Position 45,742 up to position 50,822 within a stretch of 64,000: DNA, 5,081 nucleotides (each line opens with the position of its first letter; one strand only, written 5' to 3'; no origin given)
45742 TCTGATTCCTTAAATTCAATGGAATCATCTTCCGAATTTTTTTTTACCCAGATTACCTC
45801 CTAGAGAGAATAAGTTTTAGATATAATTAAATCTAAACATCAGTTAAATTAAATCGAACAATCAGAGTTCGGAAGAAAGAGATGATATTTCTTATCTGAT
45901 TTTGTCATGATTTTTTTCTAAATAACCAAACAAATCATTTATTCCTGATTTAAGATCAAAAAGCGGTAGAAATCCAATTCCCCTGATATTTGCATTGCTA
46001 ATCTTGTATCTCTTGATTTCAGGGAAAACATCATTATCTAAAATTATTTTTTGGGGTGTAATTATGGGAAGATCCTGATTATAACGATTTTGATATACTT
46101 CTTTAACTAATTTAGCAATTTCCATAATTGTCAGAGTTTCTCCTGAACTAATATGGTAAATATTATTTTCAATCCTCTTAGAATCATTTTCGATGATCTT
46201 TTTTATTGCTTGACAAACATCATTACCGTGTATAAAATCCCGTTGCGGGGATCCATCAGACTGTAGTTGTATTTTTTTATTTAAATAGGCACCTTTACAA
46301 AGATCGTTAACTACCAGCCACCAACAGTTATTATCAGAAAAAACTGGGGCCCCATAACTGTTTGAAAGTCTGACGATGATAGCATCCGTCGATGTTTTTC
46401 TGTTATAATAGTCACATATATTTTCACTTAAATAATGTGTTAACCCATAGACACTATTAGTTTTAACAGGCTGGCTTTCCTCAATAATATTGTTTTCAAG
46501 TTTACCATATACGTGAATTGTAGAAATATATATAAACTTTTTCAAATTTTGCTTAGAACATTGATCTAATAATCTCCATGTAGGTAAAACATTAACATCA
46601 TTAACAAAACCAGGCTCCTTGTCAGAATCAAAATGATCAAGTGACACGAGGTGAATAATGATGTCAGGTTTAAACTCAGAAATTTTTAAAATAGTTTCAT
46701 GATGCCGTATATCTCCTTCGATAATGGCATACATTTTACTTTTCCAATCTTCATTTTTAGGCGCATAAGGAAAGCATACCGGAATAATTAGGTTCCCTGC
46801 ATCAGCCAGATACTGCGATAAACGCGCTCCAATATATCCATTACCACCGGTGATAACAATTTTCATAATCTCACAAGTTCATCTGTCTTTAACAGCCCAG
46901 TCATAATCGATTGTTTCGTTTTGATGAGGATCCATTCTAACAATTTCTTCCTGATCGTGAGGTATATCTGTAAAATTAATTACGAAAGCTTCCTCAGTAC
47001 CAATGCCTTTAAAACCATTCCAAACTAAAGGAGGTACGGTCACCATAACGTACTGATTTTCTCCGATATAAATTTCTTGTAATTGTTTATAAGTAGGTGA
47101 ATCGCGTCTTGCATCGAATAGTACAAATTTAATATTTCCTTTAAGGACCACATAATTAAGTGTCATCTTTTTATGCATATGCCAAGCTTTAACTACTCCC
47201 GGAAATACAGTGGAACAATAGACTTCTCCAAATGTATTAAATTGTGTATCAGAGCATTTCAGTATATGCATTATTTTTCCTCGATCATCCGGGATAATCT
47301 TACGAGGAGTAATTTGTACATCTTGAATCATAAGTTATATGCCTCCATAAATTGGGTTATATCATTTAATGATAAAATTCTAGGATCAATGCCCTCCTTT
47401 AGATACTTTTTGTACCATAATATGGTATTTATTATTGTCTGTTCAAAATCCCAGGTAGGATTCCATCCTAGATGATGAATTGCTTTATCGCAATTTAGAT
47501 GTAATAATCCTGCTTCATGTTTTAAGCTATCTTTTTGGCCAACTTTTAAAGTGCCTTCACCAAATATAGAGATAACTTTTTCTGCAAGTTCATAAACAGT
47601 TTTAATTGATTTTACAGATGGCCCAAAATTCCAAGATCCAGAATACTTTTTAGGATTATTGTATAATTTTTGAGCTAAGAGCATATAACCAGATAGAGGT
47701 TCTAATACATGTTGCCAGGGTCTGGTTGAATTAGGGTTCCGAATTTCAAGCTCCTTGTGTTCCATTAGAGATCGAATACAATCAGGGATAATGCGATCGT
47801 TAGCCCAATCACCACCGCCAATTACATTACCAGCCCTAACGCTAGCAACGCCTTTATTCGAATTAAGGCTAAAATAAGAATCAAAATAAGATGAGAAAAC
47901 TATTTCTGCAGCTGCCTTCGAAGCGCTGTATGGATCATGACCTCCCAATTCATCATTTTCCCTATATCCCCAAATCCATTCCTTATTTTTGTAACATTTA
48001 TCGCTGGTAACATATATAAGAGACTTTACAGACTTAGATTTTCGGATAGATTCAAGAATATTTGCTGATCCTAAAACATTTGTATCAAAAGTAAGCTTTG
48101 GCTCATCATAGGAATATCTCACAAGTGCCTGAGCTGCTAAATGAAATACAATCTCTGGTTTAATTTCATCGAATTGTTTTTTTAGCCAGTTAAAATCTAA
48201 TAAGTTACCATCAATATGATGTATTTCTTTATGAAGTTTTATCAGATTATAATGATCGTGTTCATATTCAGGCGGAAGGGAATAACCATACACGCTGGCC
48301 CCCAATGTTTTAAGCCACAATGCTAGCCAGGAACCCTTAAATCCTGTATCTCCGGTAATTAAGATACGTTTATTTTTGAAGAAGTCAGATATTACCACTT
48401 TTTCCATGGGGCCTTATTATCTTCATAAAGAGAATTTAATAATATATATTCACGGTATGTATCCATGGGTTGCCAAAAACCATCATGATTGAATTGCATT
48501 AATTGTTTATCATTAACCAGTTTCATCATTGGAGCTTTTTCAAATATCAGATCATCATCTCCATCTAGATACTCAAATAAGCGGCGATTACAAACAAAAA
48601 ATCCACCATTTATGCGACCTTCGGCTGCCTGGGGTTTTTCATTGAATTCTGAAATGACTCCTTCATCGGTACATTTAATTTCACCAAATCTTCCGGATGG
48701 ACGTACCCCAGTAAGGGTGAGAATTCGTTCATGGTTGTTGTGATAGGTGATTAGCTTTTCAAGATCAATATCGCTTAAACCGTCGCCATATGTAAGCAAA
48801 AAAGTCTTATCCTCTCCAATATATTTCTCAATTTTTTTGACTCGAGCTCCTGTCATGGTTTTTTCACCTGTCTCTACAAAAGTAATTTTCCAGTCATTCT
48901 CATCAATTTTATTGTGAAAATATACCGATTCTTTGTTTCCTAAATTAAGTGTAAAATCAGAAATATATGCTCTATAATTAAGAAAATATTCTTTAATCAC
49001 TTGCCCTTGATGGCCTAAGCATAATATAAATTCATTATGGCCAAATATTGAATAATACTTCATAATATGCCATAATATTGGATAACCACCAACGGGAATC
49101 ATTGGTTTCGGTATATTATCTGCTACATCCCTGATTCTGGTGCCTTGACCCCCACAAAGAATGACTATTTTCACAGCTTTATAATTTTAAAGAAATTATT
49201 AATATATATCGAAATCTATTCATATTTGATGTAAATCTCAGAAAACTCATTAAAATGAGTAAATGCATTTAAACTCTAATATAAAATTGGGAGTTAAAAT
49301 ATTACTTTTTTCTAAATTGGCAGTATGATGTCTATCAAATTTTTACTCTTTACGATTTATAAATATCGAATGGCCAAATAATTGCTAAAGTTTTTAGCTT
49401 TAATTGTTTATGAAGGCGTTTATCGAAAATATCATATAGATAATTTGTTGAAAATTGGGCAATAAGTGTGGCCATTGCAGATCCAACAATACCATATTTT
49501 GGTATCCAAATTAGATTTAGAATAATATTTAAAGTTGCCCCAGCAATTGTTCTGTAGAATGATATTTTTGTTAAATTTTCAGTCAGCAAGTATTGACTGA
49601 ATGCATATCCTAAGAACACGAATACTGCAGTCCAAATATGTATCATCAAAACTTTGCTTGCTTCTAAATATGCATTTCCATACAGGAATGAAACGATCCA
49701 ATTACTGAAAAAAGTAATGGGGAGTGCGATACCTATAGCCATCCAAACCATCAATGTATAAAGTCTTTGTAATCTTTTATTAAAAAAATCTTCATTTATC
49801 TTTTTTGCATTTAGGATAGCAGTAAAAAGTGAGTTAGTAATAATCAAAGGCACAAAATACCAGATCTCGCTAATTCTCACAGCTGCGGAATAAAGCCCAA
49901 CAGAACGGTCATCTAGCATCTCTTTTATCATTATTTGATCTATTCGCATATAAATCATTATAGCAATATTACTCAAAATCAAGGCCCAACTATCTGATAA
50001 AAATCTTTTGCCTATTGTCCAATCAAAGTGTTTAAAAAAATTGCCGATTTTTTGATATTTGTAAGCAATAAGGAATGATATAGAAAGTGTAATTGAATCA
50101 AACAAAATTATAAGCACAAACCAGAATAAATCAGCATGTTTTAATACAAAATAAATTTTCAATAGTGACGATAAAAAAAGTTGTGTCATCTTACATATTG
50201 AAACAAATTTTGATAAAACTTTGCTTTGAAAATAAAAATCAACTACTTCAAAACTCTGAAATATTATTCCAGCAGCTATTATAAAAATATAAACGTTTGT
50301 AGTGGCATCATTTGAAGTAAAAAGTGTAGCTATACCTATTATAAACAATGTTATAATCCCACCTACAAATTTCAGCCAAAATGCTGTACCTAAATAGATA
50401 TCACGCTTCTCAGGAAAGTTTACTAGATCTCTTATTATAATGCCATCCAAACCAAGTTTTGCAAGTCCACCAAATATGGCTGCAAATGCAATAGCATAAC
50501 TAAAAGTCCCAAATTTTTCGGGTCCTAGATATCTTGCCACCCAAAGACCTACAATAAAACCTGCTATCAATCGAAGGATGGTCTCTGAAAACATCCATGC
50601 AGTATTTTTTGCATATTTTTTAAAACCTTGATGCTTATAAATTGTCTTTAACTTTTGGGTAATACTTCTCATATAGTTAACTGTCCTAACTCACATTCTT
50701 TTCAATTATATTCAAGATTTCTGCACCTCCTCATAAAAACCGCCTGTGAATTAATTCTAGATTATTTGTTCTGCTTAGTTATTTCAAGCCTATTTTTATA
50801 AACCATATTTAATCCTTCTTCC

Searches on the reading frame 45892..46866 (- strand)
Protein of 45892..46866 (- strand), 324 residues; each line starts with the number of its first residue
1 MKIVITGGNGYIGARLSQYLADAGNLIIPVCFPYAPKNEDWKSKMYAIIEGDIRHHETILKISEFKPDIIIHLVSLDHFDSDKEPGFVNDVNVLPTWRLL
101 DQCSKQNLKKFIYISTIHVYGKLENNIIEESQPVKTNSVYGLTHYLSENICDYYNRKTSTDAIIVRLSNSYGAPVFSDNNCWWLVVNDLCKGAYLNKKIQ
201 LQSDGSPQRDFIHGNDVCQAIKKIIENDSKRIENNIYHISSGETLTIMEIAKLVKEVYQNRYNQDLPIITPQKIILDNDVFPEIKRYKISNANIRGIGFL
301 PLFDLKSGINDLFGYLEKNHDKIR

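Call 14: search_protein_families(library=pfam, proteins=[window:45892-46866:-], max_evalue=0.001)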
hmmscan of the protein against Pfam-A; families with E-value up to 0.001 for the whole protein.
window:45892-46866:- (324 aa): 6 families
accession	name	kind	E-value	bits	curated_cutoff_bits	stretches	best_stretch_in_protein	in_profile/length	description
PF01370.27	Epimerase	-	5.9e-42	144.2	20.9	1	3-239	1-239/240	NAD dependent epimerase/dehydratase family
PF16363.11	GDP_Man_Dehyd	-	2.1e-29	103.5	27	1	5-254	2-262/332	GDP-mannose 4,6 dehydratase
PF04321.23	RmlD_sub_bind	-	7.7e-17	61.7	27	1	1-262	1-235/287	RmlD substrate binding domain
PF01073.25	3Beta_HSD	-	1.7e-14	53.9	22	1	4-156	1-162/280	3-beta hydroxysteroid dehydrogenase/isomerase family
PF02719.21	Polysacc_synt_2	-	4.9e-09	36.2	20.2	1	4-170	2-171/293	Polysaccharide biosynthesis protein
PF07993.18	NAD_binding_4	-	8.3e-07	28.8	20.1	1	51-174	68-211/258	Male sterility protein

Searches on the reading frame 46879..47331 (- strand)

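Call 14: search_protein_families(library=pfam, proteins=[window:46879-47331:-], max_evalue=0.001)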
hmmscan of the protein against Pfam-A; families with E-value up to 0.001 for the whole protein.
window:46879-47331:- (150 aa): 3 families
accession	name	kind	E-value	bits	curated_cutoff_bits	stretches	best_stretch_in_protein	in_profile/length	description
PF00908.23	dTDP_sugar_isom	-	3.6e-11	43.5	27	1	2-136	4-147/168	dTDP-4-dehydrorhamnose 3,5-epimerase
PF05523.17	FdtA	-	3e-06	27.5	23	1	5-132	3-121/131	WxcM-like, C-terminal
PF14667.12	Polysacc_synt_C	-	3.1e-06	27.7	28.7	1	15-128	3-106/111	Polysaccharide biosynthesis C-terminal domain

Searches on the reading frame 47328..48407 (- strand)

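Call 14: search_protein_families(library=pfam, proteins=[window:47328-48407:-], max_evalue=0.001)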
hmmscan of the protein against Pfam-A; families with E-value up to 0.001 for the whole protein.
window:47328-48407:- (359 aa): 5 families
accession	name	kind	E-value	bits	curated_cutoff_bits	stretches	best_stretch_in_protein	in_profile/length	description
PF16363.11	GDP_Man_Dehyd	-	4e-35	122.3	27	1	16-325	1-329/332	GDP-mannose 4,6 dehydratase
PF01370.27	Epimerase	-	4.9e-29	101.9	20.9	1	15-252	1-232/240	NAD dependent epimerase/dehydratase family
PF02719.21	Polysacc_synt_2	-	8.9e-12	45.2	20.2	1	54-283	48-248/293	Polysaccharide biosynthesis protein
PF04321.23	RmlD_sub_bind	-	1e-08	35.1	27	1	14-172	2-137/287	RmlD substrate binding domain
PF07993.18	NAD_binding_4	-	3.6e-06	26.8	20.1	1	60-177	61-194/258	Male sterility protein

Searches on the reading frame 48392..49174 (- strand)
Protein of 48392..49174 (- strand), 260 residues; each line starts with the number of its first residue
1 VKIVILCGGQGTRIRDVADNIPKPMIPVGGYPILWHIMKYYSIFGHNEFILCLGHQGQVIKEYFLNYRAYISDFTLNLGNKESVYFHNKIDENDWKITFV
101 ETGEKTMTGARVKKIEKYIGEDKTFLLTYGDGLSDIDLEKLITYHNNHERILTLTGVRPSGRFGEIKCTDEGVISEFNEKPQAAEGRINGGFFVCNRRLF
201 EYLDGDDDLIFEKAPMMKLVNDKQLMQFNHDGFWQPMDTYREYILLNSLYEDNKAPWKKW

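Call 14: search_protein_families(library=pfam, proteins=[window:48392-49174:-], max_evalue=0.001)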
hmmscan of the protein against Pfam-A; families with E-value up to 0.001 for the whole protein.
window:48392-49174:- (260 aa): 2 families
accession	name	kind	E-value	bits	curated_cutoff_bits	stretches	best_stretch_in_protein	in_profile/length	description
PF00483.29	NTP_transferase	-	5.2e-20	72.5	21.2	1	3-235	2-227/245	Nucleotidyl transferase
PF12804.13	NTP_transf_3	-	0.0003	21.4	27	1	4-56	2-49/160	MobA-like NTP transferase domain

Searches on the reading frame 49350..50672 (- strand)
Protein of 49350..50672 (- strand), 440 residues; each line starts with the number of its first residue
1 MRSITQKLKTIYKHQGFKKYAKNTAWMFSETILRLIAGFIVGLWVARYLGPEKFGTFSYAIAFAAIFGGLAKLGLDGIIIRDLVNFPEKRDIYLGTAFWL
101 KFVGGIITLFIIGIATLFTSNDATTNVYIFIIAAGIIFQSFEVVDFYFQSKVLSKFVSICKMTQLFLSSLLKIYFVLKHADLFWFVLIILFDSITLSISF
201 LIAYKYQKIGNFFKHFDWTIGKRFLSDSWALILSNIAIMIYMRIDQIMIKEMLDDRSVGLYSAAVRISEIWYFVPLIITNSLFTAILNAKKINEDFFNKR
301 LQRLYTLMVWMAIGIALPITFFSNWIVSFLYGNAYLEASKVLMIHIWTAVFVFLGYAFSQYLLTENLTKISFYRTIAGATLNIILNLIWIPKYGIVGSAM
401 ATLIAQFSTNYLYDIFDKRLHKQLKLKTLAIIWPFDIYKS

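Call 14: search_protein_families(library=pfam, proteins=[window:49350-50672:-], max_evalue=0.001)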
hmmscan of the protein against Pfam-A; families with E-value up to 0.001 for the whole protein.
window:49350-50672:- (440 aa): 3 families
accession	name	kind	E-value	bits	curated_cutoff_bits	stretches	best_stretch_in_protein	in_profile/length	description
PF01943.22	Polysacc_synt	-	4.3e-23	82.5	28.2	1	21-270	2-253/274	Polysaccharide biosynthesis protein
PF13440.11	Polysacc_synt_3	-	3.9e-16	59.6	23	1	45-339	2-292/293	Polysaccharide biosynthesis protein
PF01554.23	MatE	-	7.9e-09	35.8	24.9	1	231-388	2-161/161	MatE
